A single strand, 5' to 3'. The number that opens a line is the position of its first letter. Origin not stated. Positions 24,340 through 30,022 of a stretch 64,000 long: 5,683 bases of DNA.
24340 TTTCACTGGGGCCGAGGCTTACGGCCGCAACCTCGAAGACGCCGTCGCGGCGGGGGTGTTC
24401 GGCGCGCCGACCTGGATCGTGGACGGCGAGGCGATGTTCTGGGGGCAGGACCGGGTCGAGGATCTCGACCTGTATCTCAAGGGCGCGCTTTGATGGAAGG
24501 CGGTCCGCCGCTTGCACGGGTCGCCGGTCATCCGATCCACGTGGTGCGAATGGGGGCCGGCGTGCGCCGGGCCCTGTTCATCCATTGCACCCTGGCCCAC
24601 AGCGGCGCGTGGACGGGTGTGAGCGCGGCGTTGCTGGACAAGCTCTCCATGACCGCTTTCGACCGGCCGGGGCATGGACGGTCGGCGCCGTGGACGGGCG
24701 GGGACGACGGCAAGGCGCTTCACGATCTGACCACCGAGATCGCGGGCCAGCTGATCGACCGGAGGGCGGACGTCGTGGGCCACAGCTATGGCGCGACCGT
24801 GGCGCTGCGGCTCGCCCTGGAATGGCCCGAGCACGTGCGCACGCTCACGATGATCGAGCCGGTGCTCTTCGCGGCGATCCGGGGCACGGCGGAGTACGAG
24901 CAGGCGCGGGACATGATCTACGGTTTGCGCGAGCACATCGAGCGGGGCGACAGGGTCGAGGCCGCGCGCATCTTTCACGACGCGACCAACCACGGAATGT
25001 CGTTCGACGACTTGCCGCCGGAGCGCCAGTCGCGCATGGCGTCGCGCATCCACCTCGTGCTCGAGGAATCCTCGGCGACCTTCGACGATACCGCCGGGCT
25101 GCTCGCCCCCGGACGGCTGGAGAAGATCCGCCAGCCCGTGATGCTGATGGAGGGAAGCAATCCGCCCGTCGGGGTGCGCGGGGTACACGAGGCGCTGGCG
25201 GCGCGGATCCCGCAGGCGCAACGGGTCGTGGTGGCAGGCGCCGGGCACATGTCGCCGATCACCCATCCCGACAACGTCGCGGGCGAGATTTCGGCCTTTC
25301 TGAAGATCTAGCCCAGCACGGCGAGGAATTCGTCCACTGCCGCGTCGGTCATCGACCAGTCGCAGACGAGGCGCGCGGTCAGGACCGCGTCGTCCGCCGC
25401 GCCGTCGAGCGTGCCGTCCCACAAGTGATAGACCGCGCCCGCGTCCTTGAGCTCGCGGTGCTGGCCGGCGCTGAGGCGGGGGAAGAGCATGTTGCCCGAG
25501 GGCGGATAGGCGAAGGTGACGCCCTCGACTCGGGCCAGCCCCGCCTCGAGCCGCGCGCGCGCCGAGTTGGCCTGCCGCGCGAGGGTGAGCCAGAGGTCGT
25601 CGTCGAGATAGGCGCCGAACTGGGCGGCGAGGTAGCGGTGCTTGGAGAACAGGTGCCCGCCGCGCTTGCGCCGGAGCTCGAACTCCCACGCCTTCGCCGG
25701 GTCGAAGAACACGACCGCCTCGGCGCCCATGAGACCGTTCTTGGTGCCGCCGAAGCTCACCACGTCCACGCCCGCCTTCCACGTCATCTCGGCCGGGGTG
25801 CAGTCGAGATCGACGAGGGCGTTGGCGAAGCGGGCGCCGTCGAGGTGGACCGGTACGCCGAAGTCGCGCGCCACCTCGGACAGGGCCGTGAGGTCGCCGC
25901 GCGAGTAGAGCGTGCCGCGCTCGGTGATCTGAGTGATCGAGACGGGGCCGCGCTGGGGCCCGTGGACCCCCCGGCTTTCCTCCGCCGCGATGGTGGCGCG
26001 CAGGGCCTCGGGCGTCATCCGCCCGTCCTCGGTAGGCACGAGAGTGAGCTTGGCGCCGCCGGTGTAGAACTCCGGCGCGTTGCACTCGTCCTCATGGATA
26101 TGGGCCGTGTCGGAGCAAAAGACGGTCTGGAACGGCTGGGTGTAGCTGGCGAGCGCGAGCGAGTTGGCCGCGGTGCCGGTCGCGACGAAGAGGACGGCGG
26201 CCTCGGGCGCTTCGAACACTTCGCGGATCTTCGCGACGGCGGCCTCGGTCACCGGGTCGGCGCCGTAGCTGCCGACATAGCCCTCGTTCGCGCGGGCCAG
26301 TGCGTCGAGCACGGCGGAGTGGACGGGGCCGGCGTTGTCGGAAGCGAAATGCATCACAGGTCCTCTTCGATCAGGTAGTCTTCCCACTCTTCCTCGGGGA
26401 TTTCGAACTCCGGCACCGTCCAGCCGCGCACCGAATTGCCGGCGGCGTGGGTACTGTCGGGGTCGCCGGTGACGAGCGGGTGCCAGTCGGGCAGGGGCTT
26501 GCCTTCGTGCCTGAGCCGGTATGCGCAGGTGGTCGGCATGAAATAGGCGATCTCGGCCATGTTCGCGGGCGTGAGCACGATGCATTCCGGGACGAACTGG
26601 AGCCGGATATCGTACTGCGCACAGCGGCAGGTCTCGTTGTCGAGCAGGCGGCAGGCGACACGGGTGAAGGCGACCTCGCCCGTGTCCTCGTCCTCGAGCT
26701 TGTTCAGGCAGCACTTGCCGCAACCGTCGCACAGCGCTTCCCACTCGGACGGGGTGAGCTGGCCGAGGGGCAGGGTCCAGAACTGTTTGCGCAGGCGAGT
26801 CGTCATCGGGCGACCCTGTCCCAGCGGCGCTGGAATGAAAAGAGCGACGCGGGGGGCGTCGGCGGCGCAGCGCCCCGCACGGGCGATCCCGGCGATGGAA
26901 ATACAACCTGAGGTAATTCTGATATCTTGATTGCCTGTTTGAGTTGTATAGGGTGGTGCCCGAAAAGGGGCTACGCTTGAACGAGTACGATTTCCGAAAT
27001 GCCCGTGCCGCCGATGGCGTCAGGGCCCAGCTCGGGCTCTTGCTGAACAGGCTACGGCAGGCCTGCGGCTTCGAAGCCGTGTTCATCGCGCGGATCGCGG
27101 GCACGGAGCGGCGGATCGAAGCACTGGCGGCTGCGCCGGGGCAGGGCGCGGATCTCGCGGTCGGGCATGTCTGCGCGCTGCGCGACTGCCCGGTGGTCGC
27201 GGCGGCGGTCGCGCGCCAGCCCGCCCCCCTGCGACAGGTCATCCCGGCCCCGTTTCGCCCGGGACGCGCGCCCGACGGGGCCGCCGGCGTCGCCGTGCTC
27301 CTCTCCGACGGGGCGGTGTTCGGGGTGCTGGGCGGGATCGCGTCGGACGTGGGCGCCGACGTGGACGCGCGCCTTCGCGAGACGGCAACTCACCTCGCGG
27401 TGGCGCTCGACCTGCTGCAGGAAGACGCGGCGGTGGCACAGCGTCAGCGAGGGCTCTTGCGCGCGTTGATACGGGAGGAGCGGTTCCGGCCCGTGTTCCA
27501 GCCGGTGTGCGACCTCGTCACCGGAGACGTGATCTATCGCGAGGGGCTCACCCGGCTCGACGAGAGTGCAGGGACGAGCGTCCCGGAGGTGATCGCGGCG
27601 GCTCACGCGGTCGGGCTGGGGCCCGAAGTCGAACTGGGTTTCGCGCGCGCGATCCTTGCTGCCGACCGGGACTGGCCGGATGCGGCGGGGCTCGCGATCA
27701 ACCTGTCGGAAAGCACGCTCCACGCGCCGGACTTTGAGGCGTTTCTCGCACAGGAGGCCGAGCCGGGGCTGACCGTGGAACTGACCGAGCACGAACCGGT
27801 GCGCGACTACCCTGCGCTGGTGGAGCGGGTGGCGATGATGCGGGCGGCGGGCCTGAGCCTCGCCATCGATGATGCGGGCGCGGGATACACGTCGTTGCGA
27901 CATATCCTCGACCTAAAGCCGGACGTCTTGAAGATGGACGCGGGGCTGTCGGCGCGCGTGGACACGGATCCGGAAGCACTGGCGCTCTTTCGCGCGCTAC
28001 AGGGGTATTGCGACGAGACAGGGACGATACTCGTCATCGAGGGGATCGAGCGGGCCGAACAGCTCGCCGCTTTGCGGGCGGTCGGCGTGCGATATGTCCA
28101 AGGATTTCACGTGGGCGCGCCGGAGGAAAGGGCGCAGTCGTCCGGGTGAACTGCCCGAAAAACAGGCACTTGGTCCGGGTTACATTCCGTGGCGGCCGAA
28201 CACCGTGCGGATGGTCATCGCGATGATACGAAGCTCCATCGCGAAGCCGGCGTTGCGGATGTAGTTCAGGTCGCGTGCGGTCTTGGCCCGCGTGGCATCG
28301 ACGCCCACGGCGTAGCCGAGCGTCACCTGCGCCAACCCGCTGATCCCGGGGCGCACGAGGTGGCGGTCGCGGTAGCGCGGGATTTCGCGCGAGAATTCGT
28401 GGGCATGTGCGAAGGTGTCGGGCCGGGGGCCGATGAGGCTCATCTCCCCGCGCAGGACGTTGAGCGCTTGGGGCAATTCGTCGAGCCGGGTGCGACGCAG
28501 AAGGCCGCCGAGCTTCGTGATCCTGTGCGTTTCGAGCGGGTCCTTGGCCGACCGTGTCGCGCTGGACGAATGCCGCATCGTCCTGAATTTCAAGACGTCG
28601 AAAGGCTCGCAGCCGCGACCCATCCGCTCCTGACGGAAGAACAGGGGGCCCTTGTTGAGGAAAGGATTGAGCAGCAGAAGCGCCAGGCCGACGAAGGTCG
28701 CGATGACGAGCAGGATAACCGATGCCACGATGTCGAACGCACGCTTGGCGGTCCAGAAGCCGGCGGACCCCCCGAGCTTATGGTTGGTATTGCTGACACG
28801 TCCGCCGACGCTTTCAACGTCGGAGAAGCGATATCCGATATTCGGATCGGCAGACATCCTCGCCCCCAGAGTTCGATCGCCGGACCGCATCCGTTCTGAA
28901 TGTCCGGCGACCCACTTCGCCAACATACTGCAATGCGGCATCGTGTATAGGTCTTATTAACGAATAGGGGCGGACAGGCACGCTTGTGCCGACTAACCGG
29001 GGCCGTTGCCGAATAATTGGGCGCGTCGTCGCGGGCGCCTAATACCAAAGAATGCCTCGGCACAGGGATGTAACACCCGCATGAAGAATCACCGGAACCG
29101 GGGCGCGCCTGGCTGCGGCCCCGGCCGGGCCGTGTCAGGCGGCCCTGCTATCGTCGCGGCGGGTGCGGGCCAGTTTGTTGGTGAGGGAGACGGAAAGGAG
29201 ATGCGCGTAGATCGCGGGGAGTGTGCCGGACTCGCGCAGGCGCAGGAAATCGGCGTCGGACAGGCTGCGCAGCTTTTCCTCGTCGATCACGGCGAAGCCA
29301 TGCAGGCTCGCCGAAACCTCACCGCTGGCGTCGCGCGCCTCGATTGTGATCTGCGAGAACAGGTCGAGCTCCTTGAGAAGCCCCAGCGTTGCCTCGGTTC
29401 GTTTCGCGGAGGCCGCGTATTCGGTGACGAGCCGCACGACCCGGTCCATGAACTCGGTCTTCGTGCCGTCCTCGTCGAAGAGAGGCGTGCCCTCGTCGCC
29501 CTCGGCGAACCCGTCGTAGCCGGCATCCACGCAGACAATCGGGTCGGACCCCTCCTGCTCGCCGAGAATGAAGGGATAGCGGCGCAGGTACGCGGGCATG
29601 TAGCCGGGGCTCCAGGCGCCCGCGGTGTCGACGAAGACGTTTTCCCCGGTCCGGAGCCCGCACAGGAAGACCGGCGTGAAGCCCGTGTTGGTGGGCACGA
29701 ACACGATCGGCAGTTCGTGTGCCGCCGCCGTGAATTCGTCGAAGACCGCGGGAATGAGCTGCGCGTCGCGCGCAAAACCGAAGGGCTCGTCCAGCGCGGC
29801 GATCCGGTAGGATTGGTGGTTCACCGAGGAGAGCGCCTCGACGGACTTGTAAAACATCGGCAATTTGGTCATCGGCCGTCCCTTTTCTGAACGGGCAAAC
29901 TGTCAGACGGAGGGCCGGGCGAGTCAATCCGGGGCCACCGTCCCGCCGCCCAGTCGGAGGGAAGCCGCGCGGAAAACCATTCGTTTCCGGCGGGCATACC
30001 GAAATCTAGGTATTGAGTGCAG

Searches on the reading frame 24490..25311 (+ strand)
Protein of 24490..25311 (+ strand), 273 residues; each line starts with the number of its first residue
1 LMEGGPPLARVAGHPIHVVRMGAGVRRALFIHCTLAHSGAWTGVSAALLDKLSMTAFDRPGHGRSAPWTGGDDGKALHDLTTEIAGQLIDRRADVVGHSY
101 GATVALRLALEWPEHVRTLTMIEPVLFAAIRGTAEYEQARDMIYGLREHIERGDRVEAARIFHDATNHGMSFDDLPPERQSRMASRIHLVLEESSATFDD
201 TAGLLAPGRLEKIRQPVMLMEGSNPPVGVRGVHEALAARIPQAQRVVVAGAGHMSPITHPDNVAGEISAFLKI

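Call 62: search_protein_families(library=pfam, proteins=[window:24490-25311:+], max_evalue=1e-8)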
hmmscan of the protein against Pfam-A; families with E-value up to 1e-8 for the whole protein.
window:24490-25311:+ (273 aa): 2 families
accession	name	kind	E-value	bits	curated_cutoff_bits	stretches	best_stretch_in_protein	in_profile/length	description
PF12697.13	Abhydrolase_6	-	1.6e-20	75.1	26.3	1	29-264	2-215/217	Alpha/beta hydrolase family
PF00561.26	Abhydrolase_1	-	1.3e-18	68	25.8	1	29-260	4-245/245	alpha/beta hydrolase fold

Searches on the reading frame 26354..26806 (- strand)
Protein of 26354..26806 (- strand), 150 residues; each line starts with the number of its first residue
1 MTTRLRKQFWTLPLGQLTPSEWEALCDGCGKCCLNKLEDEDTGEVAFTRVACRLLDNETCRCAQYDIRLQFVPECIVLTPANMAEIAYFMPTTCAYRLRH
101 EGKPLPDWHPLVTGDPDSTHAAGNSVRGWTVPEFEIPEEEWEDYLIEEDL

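Call 62: search_protein_families(library=pfam, proteins=[window:26354-26806:-], max_evalue=1e-8)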
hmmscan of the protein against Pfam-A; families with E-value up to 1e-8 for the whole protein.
window:26354-26806:- (150 aa): 1 family
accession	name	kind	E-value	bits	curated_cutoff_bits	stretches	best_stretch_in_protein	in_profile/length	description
PF03692.20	CxxCxxCC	-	1e-10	42.6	23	1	26-95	2-85/85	Putative zinc- or iron-chelating domain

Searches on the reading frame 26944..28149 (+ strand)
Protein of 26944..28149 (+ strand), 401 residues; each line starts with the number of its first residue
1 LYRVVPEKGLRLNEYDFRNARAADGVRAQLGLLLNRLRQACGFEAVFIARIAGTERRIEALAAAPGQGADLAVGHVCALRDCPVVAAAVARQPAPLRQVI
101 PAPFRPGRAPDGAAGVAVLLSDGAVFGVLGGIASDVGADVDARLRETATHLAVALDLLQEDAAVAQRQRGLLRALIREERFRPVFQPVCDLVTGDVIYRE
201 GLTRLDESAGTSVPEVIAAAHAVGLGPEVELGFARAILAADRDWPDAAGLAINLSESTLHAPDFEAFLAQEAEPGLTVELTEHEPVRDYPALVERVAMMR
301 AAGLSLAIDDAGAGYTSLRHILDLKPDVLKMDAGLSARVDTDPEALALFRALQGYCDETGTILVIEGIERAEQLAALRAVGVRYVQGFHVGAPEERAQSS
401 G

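Call 62: search_protein_families(library=pfam, proteins=[window:26944-28149:+], max_evalue=1e-8)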
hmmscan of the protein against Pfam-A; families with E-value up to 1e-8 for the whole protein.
window:26944-28149:+ (401 aa): 1 family
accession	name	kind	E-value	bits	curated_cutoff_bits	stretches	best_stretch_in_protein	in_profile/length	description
PF00563.25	EAL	-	3.8e-45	154.5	31.3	1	172-393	5-236/236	EAL domain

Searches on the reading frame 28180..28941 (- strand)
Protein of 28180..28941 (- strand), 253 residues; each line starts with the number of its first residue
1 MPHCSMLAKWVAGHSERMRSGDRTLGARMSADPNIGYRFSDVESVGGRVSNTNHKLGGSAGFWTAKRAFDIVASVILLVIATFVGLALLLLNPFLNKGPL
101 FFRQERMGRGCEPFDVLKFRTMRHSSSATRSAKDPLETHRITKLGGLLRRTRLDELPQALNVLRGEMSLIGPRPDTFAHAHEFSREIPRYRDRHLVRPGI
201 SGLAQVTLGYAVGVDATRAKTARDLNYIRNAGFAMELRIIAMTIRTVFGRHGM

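Call 62: search_protein_families(library=pfam, proteins=[window:28180-28941:-], max_evalue=1e-8)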
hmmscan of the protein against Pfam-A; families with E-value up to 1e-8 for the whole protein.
window:28180-28941:- (253 aa): 1 family
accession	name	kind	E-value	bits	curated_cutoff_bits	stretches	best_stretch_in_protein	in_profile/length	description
PF02397.22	Bac_transf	-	6.4e-54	182.6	27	1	66-248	1-178/179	Bacterial sugar transferase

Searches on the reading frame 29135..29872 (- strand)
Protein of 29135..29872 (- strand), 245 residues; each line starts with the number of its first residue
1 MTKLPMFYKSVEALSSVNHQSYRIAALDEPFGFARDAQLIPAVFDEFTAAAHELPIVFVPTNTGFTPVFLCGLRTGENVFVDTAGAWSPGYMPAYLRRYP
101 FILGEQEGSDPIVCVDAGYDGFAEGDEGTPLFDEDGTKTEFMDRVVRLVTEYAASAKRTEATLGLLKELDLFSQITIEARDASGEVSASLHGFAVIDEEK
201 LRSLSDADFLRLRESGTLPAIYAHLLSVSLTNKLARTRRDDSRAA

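Call 62: search_protein_families(library=pfam, proteins=[window:29135-29872:-], max_evalue=1e-8)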
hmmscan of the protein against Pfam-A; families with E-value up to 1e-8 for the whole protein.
window:29135-29872:- (245 aa): 1 family
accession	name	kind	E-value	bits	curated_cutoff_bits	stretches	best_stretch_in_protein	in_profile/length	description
PF07277.16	SapC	-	5.1e-63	213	28.9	1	14-234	1-220/220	SapC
